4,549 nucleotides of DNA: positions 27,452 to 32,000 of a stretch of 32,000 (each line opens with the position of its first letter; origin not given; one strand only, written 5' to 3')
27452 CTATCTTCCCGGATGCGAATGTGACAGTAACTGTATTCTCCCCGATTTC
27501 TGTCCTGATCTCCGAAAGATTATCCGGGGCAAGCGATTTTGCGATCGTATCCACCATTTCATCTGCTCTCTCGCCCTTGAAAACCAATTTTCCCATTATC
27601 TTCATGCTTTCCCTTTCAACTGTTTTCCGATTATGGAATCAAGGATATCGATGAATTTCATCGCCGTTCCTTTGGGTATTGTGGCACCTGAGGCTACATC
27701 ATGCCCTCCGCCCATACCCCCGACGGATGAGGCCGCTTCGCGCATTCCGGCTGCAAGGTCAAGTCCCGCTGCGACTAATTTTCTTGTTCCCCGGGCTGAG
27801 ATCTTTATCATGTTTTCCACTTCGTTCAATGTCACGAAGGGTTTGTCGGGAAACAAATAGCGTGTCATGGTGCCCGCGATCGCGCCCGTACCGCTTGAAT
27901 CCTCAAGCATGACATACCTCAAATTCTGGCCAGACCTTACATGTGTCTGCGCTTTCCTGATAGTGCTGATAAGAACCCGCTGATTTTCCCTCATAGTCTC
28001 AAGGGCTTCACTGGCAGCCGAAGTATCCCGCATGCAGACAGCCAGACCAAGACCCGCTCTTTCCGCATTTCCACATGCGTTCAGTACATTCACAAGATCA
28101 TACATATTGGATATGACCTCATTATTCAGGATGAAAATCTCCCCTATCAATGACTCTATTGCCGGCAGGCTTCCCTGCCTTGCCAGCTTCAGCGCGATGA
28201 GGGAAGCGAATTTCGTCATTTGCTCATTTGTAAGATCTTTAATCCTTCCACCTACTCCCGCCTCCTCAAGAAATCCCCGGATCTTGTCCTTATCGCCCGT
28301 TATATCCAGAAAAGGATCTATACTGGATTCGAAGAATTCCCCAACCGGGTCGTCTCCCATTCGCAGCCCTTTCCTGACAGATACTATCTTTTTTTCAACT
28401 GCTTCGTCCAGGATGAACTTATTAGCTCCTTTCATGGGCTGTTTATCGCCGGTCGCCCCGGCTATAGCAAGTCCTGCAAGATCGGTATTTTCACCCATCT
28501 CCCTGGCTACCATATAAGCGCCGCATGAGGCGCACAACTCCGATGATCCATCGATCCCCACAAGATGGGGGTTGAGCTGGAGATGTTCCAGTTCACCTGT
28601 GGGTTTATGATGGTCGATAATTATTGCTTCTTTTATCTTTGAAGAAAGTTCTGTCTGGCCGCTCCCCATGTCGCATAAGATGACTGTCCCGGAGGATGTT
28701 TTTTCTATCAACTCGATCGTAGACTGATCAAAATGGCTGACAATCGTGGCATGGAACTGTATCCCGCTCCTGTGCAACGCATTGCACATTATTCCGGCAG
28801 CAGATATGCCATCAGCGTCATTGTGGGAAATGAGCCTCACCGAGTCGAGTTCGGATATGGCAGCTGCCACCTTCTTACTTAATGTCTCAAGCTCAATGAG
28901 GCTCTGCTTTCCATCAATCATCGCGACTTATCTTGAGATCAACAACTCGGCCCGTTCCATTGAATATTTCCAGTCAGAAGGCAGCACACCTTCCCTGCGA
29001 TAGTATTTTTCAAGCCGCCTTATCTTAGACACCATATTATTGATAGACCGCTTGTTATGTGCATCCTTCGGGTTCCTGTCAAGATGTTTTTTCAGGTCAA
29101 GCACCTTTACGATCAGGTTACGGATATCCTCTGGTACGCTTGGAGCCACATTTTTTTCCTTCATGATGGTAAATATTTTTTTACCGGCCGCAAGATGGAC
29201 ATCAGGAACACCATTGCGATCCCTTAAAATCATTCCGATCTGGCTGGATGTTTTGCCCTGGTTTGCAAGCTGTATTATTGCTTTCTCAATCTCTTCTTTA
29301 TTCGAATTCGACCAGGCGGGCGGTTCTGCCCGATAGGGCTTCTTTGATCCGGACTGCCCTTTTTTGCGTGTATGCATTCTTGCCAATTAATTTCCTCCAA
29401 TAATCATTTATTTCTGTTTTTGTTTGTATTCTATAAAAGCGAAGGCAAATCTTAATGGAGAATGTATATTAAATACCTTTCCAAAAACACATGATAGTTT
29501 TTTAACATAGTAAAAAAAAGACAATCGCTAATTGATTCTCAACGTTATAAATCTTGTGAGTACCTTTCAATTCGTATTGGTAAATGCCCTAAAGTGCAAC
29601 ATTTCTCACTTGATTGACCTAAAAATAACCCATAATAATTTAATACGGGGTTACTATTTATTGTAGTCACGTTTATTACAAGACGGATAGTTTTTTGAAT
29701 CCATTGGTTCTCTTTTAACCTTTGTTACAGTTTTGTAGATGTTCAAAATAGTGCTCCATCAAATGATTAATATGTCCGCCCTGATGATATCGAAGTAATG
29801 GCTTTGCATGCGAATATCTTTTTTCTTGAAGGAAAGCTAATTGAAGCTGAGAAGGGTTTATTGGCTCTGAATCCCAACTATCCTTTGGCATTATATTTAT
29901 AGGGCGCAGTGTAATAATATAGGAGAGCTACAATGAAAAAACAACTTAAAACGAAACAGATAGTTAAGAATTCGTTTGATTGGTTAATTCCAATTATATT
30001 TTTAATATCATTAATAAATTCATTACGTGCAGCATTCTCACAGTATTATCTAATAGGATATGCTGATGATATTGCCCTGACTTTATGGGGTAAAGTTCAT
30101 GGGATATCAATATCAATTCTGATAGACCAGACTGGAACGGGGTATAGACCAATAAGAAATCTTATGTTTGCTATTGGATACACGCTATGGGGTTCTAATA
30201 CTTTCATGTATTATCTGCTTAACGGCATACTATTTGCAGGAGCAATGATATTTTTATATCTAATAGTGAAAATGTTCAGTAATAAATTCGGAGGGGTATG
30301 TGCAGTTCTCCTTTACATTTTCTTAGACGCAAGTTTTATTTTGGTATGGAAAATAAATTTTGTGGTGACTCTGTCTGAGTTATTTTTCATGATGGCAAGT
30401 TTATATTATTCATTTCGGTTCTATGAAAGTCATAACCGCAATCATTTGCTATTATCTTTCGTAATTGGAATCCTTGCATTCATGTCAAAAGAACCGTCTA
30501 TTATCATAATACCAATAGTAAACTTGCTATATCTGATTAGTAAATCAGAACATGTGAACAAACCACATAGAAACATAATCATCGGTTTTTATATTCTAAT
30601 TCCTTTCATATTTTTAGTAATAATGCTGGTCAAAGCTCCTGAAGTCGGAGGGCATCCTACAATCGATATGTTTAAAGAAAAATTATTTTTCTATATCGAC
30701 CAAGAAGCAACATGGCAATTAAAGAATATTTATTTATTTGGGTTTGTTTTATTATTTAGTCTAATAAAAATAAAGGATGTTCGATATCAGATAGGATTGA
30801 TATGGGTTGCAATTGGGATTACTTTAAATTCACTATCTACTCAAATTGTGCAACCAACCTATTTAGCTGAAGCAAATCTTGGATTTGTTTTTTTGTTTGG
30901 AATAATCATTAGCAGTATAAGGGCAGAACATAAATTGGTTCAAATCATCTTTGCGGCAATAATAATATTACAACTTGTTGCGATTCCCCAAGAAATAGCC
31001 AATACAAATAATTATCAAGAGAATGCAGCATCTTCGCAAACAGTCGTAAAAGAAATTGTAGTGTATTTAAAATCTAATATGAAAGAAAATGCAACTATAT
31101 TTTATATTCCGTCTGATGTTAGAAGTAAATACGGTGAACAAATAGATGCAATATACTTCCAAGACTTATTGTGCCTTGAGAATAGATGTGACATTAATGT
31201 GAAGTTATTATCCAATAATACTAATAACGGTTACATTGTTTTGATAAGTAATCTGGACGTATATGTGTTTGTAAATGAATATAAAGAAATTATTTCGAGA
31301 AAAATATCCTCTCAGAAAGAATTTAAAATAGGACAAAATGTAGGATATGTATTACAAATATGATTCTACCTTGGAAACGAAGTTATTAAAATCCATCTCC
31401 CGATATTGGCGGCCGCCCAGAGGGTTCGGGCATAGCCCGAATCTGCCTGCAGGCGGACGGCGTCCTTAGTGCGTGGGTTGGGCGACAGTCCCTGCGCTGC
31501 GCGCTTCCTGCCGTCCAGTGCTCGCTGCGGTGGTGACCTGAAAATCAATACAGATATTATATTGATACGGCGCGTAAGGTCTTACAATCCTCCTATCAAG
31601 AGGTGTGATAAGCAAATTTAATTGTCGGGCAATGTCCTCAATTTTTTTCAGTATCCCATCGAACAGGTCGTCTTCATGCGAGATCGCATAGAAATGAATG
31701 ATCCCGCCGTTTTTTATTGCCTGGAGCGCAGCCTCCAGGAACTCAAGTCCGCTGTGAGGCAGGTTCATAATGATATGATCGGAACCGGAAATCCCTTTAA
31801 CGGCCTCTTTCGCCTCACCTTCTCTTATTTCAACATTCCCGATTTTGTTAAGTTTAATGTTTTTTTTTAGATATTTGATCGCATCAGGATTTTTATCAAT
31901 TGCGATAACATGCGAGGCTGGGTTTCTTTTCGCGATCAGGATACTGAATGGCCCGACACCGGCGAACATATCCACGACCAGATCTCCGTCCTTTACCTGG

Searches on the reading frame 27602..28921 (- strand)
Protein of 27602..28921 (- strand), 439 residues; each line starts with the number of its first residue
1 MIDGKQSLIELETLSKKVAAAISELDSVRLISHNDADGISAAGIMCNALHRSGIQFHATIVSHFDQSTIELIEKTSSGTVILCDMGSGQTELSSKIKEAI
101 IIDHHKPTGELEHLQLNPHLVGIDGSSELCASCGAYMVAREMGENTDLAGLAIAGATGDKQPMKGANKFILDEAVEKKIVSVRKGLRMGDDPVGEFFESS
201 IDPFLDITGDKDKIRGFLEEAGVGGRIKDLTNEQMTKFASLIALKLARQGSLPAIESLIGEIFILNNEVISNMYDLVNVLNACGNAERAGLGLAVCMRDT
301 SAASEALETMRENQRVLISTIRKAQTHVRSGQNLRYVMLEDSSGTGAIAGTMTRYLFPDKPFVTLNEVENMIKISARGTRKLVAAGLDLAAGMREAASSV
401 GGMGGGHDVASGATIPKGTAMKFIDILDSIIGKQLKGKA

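Call 28: search_protein_families(library=pfam, proteins=[window:27602-28921:-], max_evalue=0.001)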
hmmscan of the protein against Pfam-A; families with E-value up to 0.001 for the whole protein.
window:27602-28921:- (439 aa): 2 families
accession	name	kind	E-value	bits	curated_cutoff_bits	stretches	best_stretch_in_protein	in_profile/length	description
PF02272.25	DHHA1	-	1.9e-09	38.3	25.9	1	363-432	34-101/102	DHHA1 domain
PF01368.27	DHH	-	3e-09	37.7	28.1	1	29-155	3-124/125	DHH family, N-terminal domain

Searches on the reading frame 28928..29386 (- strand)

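Call 50: search_protein_families(library=pfam, proteins=[window:28928-29386:-], max_evalue=1)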
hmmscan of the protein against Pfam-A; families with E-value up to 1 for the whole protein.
window:28928-29386:- (152 aa): 2 families
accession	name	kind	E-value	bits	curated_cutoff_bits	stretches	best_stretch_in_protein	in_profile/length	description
PF08069.17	Ribosomal_S13_N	-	1.3e-27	96.1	25.4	1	1-60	1-60/60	Ribosomal S13/S15 N-terminal domain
PF00312.27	Ribosomal_S15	-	3.8e-18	65.9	31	1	74-148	4-80/81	Ribosomal protein S15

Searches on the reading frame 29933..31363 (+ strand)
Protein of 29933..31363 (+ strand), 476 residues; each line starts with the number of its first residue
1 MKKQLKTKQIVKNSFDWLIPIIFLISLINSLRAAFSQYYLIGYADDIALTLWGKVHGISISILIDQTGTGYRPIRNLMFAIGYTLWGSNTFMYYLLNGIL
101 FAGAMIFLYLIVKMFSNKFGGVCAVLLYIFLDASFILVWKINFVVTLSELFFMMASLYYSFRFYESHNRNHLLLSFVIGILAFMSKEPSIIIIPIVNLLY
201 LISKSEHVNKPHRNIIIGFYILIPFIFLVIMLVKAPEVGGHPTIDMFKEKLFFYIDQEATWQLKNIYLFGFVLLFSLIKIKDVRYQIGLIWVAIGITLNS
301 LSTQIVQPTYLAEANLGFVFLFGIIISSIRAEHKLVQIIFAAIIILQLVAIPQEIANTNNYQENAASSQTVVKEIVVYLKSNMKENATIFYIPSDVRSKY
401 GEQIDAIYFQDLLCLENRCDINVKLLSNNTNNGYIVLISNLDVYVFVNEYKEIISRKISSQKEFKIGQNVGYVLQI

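Call 50: search_protein_families(library=pfam, proteins=[window:29933-31363:+], max_evalue=1)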
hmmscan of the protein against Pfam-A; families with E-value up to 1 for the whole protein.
window:29933-31363:+ (476 aa): 2 families
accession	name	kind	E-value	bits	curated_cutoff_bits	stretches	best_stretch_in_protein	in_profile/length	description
PF13231.12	PMT_2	-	5.7e-10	40.1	26.1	1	75-226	6-155/160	Dolichyl-phosphate-mannose-protein mannosyltransferase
PF24427.1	Ig_GP210_16th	-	0.52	10.9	27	1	426-473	7-53/84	Nuclear pore complex protein GP210, Ig-like domain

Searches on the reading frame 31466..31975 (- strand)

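Call 50: search_protein_families(library=pfam, proteins=[window:31466-31975:-], max_evalue=1)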
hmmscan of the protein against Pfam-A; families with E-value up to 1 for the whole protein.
window:31466-31975:- (169 aa): 20 families
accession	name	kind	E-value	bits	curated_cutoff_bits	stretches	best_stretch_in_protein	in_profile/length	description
PF02475.24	TRM5-TYW2_MTfase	-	5.5e-34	117.9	28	1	1-120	41-160/164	TRM5/TYW2 methyltransferase domain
PF13847.12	Methyltransf_31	-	9.1e-10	38.8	27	1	1-111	8-121/145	Methyltransferase domain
PF05175.20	MTS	-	2.9e-09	37.2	23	1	2-91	37-134/170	Methyltransferase small domain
PF02005.22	TRM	-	1e-07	32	27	1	2-94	55-150/376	N2,N2-dimethylguanosine tRNA methyltransferase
PF13649.12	Methyltransf_25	-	4.4e-06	27.7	27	1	2-88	3-94/97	Methyltransferase domain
PF02390.23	Methyltransf_4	-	7.9e-06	25.9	24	1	5-58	10-63/173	Putative methyltransferase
PF03602.21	Cons_hypoth95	-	1.1e-05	25.6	24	1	1-93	46-142/182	Conserved hypothetical protein 95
PF00107.32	ADH_zinc_N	-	1.2e-05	25.7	31.8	1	6-103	1-95/129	Zinc-binding dehydrogenase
PF06325.19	PrmA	-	0.00057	19.9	22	1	2-95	167-258/296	Ribosomal protein L11 methyltransferase (PrmA)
PF09445.16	Methyltransf_15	-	0.00072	19.6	22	1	1-81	5-88/165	RNA cap guanine-N2 methyltransferase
PF00145.23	DNA_methylase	-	0.0014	18.6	22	1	1-56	4-56/324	C-5 cytosine-specific DNA methylase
PF13578.12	Methyltransf_24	-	0.0022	19.3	26.3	1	14-95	17-102/105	Methyltransferase domain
PF08242.18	Methyltransf_12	-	0.0025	18.9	30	1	5-89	5-94/98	Methyltransferase domain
PF01189.24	Methyltr_RsmB-F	-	0.0029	17.7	27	1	2-80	14-95/199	16S rRNA methyltransferase RsmB/F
PF01728.25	FtsJ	-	0.016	15.6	24.1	1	2-61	27-86/181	FtsJ-like methyltransferase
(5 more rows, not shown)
